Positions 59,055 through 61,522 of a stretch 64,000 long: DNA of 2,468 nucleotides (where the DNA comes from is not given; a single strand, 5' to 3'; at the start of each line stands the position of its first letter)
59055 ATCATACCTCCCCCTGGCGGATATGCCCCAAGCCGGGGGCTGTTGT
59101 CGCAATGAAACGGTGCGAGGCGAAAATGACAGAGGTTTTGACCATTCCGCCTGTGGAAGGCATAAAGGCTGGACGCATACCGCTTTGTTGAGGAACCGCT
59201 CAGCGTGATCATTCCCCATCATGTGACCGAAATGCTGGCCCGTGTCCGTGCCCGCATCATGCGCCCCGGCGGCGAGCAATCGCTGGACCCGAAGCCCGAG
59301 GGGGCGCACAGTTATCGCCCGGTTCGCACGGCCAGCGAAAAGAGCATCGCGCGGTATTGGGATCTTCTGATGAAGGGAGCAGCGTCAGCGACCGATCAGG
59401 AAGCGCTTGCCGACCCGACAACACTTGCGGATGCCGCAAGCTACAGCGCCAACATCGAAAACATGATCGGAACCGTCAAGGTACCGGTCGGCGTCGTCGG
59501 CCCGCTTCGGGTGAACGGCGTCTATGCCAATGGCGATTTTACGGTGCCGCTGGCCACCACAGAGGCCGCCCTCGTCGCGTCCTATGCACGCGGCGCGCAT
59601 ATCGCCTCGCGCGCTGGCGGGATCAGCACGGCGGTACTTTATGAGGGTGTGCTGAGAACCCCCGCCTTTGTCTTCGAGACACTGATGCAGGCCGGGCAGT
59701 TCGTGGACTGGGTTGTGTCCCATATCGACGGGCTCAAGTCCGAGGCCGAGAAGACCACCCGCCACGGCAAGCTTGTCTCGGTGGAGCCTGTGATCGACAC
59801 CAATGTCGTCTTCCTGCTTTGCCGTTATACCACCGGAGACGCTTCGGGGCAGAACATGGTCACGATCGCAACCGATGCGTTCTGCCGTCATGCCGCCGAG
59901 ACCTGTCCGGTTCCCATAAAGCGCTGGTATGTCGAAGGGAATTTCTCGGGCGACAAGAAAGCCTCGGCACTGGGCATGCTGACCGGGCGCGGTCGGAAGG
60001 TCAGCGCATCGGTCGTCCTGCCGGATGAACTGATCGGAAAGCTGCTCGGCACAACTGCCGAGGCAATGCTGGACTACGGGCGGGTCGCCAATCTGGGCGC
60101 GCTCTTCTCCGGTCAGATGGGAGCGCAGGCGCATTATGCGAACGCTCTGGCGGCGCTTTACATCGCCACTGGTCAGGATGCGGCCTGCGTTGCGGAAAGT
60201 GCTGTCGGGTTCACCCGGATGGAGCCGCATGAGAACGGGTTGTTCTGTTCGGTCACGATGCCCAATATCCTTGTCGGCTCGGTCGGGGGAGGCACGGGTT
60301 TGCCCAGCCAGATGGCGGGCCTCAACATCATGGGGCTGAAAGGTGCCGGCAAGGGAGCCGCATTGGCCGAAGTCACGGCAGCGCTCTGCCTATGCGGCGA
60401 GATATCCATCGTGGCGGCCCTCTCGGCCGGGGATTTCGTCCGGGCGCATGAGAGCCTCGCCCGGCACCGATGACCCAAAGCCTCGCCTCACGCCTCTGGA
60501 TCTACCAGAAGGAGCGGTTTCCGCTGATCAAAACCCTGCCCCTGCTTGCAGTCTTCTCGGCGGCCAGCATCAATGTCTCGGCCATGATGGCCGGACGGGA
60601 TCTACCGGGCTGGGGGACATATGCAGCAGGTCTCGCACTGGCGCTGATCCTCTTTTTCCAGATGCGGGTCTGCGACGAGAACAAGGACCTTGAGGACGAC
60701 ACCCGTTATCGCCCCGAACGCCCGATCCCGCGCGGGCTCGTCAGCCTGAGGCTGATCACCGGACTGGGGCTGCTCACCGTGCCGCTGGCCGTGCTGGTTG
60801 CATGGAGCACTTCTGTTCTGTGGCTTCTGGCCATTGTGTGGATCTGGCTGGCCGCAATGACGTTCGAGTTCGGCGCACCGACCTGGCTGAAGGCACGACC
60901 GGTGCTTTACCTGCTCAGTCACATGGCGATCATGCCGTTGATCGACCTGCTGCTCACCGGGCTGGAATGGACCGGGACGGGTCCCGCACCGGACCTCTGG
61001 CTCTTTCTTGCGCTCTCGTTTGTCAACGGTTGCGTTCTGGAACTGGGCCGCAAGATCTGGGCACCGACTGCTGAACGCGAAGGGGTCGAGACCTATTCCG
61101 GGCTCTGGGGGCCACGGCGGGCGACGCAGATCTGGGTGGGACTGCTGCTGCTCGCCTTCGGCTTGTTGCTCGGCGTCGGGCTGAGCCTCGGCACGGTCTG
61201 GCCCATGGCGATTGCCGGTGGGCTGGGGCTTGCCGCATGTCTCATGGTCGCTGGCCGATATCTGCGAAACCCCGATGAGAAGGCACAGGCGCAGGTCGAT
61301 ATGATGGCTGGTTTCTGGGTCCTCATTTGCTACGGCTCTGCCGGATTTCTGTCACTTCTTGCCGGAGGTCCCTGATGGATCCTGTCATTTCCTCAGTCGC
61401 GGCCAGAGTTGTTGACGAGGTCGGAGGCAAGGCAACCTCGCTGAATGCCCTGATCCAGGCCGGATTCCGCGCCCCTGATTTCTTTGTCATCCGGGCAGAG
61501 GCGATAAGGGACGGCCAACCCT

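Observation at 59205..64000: Orphan HMG-CoA reductase heading a translationally coupled HMGR / UbiA-like / swivel-His dikinase / BtaA-like operon in a MEP-pathway genome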

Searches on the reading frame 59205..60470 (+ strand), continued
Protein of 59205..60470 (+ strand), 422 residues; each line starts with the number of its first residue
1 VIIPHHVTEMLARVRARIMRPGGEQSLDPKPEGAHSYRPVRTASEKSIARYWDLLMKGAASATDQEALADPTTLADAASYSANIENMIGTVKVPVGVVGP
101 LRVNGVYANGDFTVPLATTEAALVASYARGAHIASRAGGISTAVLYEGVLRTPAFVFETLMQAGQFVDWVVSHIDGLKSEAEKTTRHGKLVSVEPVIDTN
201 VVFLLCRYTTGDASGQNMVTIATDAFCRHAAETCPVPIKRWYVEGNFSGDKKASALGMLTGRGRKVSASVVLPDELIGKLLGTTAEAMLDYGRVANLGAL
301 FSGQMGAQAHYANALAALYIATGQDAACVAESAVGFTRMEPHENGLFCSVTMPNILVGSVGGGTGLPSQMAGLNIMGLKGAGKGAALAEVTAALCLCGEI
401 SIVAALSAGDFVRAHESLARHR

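Call 95: find_encoding_contigs(protein=P0351, flank=10000, max_places=1)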
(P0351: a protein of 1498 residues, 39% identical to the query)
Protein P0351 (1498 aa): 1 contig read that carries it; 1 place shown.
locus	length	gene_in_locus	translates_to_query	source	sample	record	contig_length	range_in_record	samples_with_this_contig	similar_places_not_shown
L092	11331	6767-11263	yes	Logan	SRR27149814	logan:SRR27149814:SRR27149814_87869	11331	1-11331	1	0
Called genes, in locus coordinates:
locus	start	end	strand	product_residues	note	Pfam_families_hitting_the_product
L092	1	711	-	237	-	?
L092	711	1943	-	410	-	PF01136:Peptidase_U32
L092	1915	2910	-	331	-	PF02618:YceG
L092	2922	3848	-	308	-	PF02481:DNA_processg_A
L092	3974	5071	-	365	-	-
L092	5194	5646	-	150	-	PF07681:DoxX, PF04173:DoxD (weak)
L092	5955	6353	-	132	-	PF00216:Bac_DNA_binding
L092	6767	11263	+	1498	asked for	PF00501:AMP-binding, PF23024:AMP-dom_DIP2-like, PF00550:PP-binding, PF00368:HMG-CoA_red, PF01636:APH (weak), PF02958:EcKL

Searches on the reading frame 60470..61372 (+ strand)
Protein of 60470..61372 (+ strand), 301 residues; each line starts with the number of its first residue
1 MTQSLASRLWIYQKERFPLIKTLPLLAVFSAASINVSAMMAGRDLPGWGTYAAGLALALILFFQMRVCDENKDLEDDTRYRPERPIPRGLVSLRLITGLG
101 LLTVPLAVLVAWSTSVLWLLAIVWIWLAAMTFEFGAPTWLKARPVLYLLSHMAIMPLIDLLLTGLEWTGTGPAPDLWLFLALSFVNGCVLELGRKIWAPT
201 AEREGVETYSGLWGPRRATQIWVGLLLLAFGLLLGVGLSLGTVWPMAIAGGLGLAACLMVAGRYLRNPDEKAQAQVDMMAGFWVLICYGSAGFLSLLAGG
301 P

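Call 3: search_protein_families(library=pfam, proteins=[window:60470-61372:+], max_evalue=0.01)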
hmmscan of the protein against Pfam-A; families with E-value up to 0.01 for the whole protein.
window:60470-61372:+ (301 aa): 1 family
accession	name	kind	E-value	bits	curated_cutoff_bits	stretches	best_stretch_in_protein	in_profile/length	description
PF01040.23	UbiA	-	3.2e-12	46.7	34.2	1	36-276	7-244/250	UbiA prenyltransferase family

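Call 4: search_protein_families(library=ncbifam, proteins=[window:60470-61372:+], max_evalue=0.01)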
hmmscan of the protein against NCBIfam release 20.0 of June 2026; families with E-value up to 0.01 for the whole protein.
window:60470-61372:+ (301 aa): 7 families
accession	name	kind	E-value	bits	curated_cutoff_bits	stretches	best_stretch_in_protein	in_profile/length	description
NF010118.0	PRK13592.1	equivalog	8.8e-13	48.3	443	1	7-222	3-222/299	prenyltransferase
NF004617.0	PRK05951.1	equivalog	1.6e-12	47.2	239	1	57-286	57-295/306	prenyltransferase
NF009523.0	PRK12884.1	equivalog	2.3e-09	36.9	269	1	27-226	16-208/279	prenyltransferase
NF035940.1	prenyl_rel_EboC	equivalog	1.7e-06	27.7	250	1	70-133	60-123/292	UbiA-like protein EboC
NF009522.0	PRK12883.1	equivalog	0.00022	20.8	353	1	69-129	57-121/279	geranylgeranylglycerol-phosphate geranylgeranyltransferase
NF009521.0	PRK12882.1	equivalog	0.0014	18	296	1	69-125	59-114/280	geranylgeranylglycerol-phosphate geranylgeranyltransferase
NF005742.0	PRK07566.1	equivalog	0.0014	17.8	313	0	75-130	92-147/315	chlorophyll synthase ChlG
